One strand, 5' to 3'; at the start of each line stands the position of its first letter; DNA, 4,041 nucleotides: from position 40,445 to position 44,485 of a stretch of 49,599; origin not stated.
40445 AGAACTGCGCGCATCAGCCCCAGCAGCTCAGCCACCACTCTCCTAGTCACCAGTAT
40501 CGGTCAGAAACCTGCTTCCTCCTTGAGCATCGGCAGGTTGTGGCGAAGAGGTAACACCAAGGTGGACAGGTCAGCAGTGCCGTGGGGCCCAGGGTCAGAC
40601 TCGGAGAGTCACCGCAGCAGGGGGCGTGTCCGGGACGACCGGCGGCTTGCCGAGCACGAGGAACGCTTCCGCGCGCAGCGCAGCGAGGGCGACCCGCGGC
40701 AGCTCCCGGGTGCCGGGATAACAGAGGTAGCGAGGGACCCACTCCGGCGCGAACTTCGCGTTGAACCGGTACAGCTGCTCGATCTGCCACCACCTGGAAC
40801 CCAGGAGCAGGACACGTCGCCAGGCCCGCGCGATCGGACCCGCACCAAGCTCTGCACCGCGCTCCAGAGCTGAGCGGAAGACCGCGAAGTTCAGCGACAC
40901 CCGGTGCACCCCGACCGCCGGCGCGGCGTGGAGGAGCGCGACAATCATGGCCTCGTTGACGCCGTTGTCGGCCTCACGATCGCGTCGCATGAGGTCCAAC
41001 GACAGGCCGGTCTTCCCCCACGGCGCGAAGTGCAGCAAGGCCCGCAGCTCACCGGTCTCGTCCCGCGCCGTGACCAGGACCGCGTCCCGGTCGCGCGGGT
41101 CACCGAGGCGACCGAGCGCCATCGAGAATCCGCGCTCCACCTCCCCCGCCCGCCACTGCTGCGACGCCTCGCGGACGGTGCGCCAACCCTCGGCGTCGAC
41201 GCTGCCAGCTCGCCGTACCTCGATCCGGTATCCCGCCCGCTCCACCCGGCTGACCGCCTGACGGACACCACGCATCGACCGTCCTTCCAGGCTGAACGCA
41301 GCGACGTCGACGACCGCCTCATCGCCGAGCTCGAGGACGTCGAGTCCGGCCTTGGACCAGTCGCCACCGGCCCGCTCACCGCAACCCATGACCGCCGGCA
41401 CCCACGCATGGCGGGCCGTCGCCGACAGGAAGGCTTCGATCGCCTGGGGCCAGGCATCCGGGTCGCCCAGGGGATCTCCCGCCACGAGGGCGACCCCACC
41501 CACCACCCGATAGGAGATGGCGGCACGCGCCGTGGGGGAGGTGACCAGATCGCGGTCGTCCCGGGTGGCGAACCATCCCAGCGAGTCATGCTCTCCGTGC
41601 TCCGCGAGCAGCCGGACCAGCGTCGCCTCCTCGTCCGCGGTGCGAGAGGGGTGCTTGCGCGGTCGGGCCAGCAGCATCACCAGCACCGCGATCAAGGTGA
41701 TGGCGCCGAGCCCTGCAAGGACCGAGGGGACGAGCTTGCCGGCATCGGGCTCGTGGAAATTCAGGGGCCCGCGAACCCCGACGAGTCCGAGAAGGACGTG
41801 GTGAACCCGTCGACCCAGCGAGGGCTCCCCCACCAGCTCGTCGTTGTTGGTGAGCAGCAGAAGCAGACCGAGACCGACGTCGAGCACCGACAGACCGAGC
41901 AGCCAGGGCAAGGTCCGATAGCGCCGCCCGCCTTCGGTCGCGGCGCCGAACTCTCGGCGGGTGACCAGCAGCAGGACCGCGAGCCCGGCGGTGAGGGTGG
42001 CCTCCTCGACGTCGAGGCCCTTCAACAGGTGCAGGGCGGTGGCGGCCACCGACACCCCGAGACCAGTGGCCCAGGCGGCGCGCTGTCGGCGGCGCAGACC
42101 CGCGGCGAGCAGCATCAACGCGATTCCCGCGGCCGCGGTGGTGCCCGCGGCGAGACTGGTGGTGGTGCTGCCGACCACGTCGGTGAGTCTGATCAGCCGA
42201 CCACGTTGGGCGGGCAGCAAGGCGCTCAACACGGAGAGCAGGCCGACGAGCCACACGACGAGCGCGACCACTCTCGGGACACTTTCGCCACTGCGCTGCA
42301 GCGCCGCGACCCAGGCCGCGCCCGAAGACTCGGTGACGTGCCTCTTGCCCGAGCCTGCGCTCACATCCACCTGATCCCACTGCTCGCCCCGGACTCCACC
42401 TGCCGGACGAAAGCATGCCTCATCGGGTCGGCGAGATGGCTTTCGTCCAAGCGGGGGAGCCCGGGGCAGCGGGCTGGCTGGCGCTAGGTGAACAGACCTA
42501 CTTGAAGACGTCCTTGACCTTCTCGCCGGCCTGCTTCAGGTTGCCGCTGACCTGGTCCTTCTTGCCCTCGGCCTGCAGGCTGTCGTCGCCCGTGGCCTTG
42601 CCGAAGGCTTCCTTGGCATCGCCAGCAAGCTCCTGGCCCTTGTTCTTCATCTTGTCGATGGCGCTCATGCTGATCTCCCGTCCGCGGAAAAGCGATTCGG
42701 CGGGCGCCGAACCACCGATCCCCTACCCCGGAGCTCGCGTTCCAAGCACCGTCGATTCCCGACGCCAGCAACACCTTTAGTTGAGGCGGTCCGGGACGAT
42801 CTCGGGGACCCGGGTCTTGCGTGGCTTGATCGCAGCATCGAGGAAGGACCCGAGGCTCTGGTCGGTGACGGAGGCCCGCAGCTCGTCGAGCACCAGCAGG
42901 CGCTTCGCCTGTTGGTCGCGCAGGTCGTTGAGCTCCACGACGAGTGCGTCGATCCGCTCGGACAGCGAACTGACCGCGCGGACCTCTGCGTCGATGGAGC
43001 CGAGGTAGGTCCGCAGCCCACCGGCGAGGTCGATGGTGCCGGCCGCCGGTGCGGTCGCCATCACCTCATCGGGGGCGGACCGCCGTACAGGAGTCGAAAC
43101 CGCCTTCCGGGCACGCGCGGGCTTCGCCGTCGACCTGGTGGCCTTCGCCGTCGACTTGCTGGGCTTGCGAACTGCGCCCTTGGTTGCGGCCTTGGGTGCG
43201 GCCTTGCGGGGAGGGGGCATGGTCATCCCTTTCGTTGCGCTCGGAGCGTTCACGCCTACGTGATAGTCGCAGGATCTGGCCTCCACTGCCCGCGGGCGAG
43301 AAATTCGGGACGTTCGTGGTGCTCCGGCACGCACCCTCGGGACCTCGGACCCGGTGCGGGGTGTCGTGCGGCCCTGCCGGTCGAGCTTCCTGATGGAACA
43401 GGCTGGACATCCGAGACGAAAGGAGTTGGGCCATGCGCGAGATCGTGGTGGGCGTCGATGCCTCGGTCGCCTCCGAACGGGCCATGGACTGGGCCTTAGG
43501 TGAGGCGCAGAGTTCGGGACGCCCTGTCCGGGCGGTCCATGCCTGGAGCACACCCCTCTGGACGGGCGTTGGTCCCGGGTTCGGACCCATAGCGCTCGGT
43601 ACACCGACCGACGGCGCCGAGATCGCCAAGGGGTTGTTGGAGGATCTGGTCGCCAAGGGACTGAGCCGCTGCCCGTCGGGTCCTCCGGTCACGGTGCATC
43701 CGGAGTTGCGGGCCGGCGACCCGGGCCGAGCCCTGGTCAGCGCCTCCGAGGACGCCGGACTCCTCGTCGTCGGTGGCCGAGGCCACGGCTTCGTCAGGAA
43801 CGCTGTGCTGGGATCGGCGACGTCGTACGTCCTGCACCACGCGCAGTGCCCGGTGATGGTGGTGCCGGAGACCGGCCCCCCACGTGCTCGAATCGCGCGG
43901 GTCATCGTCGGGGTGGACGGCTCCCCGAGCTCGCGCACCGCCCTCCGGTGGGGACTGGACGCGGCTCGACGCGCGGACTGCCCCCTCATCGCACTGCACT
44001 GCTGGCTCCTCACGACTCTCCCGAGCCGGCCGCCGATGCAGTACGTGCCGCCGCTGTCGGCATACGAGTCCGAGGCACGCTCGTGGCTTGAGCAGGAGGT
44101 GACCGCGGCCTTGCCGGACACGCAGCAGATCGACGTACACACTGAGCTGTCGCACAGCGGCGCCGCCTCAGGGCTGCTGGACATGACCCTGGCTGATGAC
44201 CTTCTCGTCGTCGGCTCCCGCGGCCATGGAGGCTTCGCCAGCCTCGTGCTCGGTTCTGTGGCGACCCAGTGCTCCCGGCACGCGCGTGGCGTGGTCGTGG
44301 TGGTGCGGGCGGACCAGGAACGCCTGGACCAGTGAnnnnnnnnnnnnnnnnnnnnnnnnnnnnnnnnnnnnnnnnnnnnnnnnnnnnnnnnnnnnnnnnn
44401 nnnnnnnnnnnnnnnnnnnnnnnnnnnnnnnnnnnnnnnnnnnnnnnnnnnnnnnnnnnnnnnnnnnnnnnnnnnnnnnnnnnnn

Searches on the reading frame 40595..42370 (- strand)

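Call 50: search_protein_families(library=pfam, proteins=[window:40595-42370:-], max_evalue=0.001)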
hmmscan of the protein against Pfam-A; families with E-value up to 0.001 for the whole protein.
window:40595-42370:- (591 aa): 2 families
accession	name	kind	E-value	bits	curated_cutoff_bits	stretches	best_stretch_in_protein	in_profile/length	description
PF09924.15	LPG_synthase_C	-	9.2e-91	304.4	27.5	1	253-551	2-298/298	Phosphatidylglycerol lysyltransferase, C-terminal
PF16995.10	tRNA-synt_2_TM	-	1.7e-11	44.7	26.8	1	30-233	4-214/215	Transmembrane region of lysyl-tRNA synthetase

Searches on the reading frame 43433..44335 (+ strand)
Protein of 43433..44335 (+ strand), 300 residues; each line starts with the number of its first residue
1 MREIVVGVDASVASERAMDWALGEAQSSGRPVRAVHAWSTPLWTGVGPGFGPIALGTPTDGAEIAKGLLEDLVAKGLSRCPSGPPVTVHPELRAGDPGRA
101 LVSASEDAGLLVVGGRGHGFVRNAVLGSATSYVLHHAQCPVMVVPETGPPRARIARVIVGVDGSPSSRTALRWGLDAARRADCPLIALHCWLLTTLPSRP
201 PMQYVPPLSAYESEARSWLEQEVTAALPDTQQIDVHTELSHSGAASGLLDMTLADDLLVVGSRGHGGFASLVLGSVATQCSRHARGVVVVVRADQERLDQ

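Call 84: search_protein_families(library=ncbifam, proteins=[window:43433-44335:+], max_evalue=0.00001)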
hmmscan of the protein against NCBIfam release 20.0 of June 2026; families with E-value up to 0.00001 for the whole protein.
window:43433-44335:+ (300 aa): 2 families
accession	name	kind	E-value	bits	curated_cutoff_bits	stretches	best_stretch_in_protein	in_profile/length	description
NF012000.0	PRK15456.1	equivalog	9.4e-07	29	189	0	107-144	105-141/142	universal stress protein UspG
NF011581.0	PRK15005.1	equivalog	2.9e-06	27.5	166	0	206-292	59-144/144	universal stress protein UspF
